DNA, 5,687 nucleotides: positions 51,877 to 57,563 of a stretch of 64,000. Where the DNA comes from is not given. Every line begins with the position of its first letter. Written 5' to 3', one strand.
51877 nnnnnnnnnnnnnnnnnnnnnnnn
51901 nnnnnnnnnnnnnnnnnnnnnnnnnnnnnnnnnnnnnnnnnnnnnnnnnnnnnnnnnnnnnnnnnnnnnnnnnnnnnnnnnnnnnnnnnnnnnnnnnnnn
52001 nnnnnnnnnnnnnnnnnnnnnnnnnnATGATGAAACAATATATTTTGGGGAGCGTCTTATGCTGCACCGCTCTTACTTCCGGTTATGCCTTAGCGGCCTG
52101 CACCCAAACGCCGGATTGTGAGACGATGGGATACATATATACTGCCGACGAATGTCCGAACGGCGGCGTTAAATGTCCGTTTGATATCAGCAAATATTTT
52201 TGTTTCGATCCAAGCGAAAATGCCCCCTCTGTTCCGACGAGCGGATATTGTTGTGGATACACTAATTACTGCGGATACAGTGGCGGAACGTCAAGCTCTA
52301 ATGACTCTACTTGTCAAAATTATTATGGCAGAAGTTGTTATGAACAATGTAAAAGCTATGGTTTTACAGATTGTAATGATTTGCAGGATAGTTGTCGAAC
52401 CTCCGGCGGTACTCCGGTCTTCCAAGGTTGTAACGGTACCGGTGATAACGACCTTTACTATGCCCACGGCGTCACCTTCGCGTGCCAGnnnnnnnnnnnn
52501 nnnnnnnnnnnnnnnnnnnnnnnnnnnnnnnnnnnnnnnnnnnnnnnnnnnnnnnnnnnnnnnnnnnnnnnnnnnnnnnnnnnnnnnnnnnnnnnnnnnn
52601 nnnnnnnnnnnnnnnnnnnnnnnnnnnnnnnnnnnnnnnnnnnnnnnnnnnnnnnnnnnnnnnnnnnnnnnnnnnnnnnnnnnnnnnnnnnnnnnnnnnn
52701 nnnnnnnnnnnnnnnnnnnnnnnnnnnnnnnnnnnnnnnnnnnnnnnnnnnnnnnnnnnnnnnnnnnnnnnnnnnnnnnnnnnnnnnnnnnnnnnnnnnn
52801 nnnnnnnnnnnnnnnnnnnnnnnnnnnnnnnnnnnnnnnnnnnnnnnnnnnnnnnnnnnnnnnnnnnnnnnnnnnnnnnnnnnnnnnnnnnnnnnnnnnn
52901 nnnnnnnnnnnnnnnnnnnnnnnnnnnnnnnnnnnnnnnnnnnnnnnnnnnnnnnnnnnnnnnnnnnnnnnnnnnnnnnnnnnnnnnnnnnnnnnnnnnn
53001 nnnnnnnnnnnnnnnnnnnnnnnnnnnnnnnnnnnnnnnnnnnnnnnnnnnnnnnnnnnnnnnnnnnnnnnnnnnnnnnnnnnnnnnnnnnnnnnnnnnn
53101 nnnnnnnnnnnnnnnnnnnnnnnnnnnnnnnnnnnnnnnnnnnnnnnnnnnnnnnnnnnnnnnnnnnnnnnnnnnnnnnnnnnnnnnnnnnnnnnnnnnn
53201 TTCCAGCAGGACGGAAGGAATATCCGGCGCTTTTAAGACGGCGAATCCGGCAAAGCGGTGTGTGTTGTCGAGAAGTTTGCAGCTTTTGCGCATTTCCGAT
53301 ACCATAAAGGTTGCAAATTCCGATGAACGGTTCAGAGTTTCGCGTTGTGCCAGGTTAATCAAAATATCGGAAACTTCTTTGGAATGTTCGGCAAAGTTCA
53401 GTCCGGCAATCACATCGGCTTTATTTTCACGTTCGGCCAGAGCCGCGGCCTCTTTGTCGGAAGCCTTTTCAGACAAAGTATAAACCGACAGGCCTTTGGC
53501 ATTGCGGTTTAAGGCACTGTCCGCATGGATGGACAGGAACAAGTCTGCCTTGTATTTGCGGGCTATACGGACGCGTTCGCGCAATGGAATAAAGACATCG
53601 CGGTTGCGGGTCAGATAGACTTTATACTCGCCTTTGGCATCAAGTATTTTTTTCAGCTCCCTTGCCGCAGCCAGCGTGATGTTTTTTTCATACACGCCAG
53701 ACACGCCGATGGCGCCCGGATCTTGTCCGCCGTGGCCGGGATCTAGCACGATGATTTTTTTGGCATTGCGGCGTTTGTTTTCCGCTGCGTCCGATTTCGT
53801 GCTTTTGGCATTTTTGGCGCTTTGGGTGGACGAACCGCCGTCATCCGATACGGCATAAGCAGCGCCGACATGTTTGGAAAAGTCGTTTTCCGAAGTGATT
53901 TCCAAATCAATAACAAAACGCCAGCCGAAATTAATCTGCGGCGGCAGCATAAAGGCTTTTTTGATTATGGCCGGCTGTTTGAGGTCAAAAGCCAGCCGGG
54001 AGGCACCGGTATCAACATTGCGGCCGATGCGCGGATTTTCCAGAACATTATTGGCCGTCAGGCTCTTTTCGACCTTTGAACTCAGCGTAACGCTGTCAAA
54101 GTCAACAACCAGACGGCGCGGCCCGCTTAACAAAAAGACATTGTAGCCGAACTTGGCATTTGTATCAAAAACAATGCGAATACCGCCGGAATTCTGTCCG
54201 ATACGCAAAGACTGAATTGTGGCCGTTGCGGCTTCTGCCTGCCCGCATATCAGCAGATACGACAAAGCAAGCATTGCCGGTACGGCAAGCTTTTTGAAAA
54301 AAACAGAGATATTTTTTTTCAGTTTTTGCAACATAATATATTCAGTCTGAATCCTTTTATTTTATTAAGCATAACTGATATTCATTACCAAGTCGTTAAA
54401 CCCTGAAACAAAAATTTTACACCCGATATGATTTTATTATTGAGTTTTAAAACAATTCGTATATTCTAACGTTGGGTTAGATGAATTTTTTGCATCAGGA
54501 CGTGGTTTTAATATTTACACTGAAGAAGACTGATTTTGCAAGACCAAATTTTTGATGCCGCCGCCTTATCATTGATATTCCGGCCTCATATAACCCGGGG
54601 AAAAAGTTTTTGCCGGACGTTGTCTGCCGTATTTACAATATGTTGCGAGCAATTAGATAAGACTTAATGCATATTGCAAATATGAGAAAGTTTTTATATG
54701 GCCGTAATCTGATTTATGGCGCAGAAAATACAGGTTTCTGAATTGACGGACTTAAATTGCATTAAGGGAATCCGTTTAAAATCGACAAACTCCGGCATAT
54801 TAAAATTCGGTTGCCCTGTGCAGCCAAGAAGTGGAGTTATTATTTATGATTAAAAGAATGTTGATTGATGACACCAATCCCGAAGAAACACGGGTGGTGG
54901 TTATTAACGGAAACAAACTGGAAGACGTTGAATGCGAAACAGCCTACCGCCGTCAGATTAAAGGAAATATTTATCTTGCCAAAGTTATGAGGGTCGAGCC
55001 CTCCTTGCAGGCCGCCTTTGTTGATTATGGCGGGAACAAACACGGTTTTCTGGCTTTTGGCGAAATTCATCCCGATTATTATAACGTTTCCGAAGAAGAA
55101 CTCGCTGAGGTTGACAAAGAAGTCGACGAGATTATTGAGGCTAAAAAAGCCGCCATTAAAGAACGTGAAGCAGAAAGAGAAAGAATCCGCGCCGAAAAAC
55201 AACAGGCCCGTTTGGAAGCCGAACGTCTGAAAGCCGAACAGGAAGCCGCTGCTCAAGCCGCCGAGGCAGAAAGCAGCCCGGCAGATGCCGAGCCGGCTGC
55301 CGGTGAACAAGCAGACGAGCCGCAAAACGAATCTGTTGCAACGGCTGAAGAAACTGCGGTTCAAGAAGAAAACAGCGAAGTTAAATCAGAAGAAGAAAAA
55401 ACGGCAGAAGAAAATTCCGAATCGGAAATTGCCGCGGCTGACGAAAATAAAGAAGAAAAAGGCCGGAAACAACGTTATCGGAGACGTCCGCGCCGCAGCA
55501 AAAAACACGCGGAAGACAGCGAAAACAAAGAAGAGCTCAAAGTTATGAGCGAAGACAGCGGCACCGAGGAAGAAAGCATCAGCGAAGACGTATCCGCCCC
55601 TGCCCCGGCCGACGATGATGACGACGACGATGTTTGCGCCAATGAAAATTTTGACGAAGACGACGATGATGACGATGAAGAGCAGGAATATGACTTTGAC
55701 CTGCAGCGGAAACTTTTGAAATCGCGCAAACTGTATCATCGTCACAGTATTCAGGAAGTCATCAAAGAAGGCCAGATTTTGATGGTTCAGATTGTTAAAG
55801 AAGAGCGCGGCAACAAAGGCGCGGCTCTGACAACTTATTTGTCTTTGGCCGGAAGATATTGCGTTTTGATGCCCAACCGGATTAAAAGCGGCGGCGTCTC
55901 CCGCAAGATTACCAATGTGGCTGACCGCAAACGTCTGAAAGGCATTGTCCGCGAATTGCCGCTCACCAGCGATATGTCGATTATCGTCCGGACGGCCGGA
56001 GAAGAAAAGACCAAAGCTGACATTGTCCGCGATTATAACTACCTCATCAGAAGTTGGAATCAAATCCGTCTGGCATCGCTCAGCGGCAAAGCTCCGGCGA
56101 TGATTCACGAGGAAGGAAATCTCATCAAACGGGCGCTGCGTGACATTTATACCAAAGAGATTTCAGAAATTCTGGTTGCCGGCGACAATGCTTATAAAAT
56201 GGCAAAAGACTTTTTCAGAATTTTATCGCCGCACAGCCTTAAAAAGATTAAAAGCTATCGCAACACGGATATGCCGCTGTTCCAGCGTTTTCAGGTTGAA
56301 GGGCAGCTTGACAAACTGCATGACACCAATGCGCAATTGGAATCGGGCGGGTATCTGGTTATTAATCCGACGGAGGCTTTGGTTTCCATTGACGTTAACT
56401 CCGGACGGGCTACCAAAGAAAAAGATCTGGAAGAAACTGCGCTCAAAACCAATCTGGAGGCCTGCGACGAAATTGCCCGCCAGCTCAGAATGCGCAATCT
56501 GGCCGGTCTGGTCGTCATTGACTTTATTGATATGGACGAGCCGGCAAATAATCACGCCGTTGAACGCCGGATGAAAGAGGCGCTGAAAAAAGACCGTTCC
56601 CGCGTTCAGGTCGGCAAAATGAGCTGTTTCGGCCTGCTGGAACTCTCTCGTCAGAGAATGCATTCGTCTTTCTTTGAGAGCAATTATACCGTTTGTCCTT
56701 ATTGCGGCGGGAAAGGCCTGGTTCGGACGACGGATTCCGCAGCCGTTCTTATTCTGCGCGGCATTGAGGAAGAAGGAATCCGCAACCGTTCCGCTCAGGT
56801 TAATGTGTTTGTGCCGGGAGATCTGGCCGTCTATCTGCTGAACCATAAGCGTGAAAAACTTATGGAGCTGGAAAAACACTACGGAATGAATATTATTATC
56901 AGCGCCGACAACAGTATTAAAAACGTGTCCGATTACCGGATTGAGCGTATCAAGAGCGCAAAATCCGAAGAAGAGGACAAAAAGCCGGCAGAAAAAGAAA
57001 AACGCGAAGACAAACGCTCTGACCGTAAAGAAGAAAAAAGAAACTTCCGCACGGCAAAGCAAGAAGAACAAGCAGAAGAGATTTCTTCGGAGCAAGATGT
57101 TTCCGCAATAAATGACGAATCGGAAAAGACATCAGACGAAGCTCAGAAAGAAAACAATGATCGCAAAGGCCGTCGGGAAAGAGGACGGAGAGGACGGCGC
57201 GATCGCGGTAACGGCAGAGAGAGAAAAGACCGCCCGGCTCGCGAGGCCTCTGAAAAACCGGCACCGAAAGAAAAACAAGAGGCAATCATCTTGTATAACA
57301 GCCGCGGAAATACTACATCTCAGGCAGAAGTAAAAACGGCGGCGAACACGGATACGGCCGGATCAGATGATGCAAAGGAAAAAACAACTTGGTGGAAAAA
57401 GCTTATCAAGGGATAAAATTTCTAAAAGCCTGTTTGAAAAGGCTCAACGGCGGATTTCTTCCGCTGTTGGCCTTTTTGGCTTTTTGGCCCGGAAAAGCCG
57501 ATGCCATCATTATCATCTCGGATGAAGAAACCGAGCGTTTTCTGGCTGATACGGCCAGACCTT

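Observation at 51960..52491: Secreted 19-cysteine small protein driven by a near-consensus sigma70 promoter, next to a repeat island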

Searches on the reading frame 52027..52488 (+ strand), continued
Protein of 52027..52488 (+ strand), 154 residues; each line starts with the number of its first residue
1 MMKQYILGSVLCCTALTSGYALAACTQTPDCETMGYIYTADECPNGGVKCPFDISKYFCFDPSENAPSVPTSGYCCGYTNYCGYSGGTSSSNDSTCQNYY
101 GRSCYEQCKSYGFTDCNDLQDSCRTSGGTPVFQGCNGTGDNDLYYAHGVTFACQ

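Call 68: search_protein_families(library=pfam, proteins=[L024:3089-4390:+, L036:3260-8170:+, L034:4001-4930:+, L034:4949-5725:+, L029:1368-2375:+, L029:80-1183:+, L023:2156-3268:+, P0229, P0230], max_evalue=0.01)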
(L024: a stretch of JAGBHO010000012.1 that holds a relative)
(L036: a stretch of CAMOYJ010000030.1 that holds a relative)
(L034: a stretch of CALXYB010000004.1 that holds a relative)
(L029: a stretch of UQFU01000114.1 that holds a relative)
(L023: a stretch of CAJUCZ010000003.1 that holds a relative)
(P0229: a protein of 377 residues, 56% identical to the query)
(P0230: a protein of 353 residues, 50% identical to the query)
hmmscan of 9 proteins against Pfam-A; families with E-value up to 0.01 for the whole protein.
L024:3089-4390:+ (434 aa): 0 families

L036:3260-8170:+ (1637 aa): 0 families

L034:4001-4930:+ (310 aa): 0 families

L034:4949-5725:+ (259 aa): 0 families

L029:1368-2375:+ (336 aa): 0 families

L029:80-1183:+ (368 aa): 0 families

L023:2156-3268:+ (371 aa): 0 families

P0229 (377 aa): 0 families

P0230 (353 aa): 0 families

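Call 76: find_related_loci(query=A1, collection=viral_contigs, flank=3000)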
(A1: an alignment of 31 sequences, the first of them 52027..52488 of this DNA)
Query A1 (154 aa) in viral_contigs; peptide patterns used: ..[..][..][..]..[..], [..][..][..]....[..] (x = any residue, [..] = any of these).
35 stretches matched a pattern, but none encodes a relative of the query by tblastn (E <= 1e-3).
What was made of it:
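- Tried and rejected: IMG/VR, no relatives (call 76).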

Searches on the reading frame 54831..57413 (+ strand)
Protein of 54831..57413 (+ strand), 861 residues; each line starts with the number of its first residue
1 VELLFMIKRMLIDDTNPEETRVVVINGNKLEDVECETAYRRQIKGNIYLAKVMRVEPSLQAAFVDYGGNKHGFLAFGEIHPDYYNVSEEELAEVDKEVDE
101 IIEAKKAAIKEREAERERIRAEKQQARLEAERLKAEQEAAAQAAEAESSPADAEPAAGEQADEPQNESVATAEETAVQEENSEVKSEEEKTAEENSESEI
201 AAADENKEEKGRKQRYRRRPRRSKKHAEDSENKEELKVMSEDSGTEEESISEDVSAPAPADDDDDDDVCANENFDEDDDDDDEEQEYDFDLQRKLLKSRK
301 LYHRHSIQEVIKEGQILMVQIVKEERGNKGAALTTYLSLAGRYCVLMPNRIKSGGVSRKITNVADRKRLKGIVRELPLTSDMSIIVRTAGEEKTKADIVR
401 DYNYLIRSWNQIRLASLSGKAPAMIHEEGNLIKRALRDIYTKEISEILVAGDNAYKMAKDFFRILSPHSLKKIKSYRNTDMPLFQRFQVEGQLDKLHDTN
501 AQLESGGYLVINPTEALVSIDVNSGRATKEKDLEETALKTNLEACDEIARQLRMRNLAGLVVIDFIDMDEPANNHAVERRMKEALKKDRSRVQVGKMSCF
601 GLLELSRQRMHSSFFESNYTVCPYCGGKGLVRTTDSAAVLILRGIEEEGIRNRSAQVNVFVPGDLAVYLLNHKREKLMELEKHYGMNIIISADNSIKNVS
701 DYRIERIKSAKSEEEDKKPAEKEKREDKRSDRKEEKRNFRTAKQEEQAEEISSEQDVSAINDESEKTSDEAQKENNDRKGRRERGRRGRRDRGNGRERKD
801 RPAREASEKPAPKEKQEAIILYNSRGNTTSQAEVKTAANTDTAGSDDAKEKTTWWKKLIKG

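Call 75: search_protein_families(library=pfam, proteins=[window:54831-57413:+], max_evalue=0.00001)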
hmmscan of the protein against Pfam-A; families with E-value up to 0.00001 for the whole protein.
window:54831-57413:+ (861 aa): 3 families
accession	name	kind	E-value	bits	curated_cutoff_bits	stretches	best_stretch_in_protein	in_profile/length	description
PF10150.14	RNase_E_G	-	6.1e-95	318.1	25.5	1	338-610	1-270/270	Ribonuclease E/G family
PF20833.2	RNase_E_G_Thio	-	5.2e-27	94.2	26.8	1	621-706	1-85/86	RNase E/G, Thioredoxin-like domain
PF00575.29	S1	-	3.2e-06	27.9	22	0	43-105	3-66/74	S1 RNA binding domain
